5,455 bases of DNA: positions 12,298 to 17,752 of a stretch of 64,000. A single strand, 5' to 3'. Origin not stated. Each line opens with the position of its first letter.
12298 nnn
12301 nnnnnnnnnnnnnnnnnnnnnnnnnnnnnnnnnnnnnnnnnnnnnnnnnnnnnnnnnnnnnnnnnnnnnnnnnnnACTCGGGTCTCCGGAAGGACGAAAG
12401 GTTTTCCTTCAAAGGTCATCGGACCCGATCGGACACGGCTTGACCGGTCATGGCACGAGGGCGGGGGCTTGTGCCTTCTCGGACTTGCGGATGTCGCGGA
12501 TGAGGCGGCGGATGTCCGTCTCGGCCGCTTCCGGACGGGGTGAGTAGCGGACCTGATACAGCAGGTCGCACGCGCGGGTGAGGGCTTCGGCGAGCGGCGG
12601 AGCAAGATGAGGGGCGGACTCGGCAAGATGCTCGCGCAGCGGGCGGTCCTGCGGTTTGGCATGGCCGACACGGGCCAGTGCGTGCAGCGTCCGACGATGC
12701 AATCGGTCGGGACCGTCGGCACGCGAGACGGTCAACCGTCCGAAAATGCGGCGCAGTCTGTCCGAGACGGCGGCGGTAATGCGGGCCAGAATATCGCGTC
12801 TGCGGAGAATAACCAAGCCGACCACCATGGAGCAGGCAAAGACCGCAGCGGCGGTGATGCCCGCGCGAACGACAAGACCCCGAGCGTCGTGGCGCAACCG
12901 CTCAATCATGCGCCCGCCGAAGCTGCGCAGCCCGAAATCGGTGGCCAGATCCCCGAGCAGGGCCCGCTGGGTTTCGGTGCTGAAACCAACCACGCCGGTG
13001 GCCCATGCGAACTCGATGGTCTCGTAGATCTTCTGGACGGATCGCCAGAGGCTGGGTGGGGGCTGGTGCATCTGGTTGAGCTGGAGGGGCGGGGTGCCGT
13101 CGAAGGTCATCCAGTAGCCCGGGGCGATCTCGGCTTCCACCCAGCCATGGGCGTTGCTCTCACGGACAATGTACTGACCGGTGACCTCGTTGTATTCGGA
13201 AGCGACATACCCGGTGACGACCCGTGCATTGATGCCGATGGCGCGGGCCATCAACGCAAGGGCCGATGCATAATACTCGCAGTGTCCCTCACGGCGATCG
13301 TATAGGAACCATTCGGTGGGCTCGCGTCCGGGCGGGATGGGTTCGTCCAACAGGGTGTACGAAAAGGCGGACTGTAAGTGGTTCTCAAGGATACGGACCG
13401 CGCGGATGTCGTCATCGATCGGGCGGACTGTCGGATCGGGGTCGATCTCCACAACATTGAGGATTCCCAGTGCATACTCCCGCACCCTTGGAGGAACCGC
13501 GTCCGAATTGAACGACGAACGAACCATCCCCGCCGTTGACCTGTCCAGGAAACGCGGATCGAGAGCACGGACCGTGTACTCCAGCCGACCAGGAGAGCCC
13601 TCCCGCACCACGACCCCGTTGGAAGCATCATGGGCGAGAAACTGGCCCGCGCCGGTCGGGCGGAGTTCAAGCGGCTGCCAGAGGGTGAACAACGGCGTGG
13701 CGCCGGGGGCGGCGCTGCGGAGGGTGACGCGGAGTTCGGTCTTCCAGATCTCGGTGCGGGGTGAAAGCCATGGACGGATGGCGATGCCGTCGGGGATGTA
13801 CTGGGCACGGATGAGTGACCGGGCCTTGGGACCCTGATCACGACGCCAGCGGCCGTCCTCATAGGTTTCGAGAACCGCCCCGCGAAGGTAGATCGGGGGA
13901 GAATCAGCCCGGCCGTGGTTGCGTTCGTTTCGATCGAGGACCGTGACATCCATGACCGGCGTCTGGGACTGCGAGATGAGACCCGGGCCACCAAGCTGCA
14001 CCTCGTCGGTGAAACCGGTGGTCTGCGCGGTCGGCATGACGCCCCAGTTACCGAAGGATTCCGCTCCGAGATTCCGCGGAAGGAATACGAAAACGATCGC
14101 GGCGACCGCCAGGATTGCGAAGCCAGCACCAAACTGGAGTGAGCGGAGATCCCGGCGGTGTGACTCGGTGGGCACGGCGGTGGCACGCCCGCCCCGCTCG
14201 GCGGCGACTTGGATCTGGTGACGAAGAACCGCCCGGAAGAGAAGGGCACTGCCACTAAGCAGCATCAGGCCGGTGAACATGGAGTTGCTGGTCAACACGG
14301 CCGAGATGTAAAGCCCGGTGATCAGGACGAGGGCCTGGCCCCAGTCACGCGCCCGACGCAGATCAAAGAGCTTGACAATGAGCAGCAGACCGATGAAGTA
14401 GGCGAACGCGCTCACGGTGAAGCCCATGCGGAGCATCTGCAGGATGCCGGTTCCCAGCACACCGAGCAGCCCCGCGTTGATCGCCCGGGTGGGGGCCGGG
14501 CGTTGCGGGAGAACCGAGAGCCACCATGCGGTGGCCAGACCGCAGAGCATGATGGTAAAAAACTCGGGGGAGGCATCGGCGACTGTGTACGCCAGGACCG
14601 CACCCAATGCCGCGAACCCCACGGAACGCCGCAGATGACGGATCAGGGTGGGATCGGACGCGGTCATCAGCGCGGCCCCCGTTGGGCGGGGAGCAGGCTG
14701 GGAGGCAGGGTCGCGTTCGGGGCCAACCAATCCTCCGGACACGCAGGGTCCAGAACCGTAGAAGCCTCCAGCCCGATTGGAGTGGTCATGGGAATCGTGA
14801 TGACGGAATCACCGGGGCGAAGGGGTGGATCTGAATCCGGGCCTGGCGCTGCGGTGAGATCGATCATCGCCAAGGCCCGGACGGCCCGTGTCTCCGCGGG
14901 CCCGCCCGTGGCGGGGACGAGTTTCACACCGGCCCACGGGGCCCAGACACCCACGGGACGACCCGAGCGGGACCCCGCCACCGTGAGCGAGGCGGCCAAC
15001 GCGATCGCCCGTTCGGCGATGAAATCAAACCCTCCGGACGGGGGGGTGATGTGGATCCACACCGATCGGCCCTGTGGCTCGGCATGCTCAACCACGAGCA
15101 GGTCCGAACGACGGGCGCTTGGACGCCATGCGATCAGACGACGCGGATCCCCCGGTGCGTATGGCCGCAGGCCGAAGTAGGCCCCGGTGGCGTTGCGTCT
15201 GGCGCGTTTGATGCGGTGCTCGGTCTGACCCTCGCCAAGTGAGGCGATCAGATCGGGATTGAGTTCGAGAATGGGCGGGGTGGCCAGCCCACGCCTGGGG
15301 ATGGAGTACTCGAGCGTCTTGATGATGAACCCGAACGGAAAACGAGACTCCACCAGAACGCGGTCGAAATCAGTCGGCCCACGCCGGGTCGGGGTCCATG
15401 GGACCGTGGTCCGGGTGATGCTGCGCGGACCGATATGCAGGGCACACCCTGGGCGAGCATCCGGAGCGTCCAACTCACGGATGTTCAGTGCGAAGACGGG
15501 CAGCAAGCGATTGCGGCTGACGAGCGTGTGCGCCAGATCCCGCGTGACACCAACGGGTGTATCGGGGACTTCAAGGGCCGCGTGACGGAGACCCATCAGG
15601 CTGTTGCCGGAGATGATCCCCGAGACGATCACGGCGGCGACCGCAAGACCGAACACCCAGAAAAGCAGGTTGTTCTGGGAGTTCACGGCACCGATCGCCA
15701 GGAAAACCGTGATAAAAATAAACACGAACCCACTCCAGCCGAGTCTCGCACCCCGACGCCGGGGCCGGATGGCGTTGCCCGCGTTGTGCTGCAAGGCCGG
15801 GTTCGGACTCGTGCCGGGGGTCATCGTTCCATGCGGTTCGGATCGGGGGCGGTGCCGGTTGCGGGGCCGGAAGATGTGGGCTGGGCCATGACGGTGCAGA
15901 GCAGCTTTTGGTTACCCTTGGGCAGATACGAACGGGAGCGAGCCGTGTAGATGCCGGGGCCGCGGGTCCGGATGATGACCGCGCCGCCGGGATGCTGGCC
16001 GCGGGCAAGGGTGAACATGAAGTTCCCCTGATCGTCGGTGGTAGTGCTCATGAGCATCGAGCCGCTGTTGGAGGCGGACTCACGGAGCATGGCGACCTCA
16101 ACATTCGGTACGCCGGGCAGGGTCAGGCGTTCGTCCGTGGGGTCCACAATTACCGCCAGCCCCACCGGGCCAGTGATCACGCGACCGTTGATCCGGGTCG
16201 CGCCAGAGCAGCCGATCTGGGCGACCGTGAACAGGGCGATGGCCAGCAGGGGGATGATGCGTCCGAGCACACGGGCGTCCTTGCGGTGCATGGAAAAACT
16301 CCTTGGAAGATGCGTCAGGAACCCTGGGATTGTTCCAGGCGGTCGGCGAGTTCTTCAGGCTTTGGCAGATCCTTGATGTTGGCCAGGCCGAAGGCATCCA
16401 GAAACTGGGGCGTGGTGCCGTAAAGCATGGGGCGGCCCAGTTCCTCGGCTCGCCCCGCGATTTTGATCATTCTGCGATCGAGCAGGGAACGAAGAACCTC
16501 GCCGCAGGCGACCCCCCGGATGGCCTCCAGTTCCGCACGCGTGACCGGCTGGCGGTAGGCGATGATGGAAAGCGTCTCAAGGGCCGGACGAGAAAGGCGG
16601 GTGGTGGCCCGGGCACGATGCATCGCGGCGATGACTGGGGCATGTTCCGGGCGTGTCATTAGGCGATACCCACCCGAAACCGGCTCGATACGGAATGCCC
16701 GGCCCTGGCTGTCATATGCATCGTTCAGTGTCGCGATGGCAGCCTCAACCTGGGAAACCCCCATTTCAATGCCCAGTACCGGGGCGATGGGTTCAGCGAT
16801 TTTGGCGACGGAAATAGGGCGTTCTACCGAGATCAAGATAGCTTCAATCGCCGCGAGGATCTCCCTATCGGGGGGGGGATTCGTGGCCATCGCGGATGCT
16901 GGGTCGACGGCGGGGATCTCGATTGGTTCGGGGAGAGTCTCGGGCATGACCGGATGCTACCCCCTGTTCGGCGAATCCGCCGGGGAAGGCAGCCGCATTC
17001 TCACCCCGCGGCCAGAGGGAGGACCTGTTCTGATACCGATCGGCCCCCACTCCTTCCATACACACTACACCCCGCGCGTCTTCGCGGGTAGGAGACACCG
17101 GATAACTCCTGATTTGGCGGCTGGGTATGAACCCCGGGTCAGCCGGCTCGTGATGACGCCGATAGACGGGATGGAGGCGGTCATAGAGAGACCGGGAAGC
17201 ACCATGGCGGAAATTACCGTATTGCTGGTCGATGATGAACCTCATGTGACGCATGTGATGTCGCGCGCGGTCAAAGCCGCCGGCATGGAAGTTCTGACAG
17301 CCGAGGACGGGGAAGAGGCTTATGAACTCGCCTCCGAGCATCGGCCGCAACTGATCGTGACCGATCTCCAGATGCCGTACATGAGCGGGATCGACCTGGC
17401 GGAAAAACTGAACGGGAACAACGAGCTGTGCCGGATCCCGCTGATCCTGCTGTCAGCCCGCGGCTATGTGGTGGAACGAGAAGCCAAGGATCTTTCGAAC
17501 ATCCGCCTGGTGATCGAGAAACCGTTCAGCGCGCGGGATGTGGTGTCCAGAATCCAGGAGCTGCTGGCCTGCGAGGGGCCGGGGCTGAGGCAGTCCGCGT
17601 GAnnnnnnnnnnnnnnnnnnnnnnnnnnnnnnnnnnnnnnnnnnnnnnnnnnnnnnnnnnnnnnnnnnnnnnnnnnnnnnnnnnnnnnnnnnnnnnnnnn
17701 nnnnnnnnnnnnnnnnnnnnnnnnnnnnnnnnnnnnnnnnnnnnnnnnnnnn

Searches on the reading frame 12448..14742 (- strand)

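Call 11: search_protein_families(library=pfam, proteins=[window:12448-14742:-], max_evalue=0.01)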
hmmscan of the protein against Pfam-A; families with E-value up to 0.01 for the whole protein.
window:12448-14742:- (764 aa): 3 families
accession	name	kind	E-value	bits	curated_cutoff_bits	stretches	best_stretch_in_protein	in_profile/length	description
PF11992.13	TgpA_N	-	6.3e-34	117.9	30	1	44-398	3-331/333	TgpA N-terminal domain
PF01841.26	Transglut_core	-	4.6e-21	75.6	23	1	439-548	8-107/108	Transglutaminase-like superfamily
PF13559.11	DUF4129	-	6.6e-07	29.7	24.8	1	683-748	3-65/69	Domain of unknown function (DUF4129)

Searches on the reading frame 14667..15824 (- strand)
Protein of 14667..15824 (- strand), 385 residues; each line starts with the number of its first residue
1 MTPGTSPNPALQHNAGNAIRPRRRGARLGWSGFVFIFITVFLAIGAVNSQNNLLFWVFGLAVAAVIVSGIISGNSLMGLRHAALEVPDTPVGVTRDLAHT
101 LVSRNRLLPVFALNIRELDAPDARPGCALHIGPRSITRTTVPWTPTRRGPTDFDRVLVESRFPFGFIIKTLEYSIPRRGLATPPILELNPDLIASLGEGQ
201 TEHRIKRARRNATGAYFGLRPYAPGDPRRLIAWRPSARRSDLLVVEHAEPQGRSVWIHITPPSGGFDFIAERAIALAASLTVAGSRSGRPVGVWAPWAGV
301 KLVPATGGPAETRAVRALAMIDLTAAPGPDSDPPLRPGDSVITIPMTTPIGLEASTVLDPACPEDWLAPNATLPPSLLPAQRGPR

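Call 11: search_protein_families(library=pfam, proteins=[window:14667-15824:-], max_evalue=0.01)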
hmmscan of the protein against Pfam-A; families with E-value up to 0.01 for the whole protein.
window:14667-15824:- (385 aa): 1 family
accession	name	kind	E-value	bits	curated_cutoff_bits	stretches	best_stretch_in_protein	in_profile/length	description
PF01882.25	DUF58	-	1.2e-06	28.4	23.4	1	220-324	3-110/216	Protein of unknown function DUF58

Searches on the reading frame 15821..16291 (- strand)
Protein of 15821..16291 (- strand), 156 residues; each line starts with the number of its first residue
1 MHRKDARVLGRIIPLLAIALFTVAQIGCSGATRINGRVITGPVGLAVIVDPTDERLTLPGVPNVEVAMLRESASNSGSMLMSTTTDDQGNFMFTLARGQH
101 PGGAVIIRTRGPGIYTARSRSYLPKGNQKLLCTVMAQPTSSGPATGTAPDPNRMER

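Call 11: search_protein_families(library=pfam, proteins=[window:15821-16291:-], max_evalue=0.01)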
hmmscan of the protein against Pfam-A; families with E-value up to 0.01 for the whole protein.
window:15821-16291:- (156 aa): 1 family
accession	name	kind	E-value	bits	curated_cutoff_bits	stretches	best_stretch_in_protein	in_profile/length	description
PF17210.9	SdrD_B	-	0.0036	17.9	29.7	1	59-99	22-59/112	SdrD B-like domain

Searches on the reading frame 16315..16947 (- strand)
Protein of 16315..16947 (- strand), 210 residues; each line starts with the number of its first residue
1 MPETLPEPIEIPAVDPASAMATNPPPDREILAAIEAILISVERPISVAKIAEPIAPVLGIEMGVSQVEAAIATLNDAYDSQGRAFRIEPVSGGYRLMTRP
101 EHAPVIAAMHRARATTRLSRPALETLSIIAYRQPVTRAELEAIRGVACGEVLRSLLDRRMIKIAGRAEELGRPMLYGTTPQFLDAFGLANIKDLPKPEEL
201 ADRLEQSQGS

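Call 11: search_protein_families(library=pfam, proteins=[window:16315-16947:-], max_evalue=0.01)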
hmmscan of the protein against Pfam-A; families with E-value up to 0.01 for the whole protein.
window:16315-16947:- (210 aa): 1 family
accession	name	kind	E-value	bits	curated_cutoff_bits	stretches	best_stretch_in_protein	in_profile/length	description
PF04079.22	SMC_ScpB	-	5.1e-51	172.9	27.4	1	32-196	1-159/160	Segregation and condensation complex subunit ScpB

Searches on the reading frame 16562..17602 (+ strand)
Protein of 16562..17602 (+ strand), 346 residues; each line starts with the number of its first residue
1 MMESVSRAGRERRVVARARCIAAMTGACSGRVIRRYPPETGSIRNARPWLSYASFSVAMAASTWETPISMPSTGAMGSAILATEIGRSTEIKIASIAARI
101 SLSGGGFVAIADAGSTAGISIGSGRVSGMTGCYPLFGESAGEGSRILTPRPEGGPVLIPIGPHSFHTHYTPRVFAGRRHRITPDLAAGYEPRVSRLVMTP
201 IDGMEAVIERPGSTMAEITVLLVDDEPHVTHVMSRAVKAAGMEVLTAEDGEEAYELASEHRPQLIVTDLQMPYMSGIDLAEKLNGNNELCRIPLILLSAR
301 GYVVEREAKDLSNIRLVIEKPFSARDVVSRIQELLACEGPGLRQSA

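Call 33: search_protein_families(library=pfam, proteins=[window:16562-17602:+], max_evalue=0.01)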
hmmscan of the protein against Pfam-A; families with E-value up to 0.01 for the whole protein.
window:16562-17602:+ (346 aa): 1 family
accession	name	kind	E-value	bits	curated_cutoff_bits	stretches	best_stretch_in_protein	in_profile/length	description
PF00072.30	Response_reg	-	3.9e-20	72.5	30.2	1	220-331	1-110/111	Response regulator receiver domain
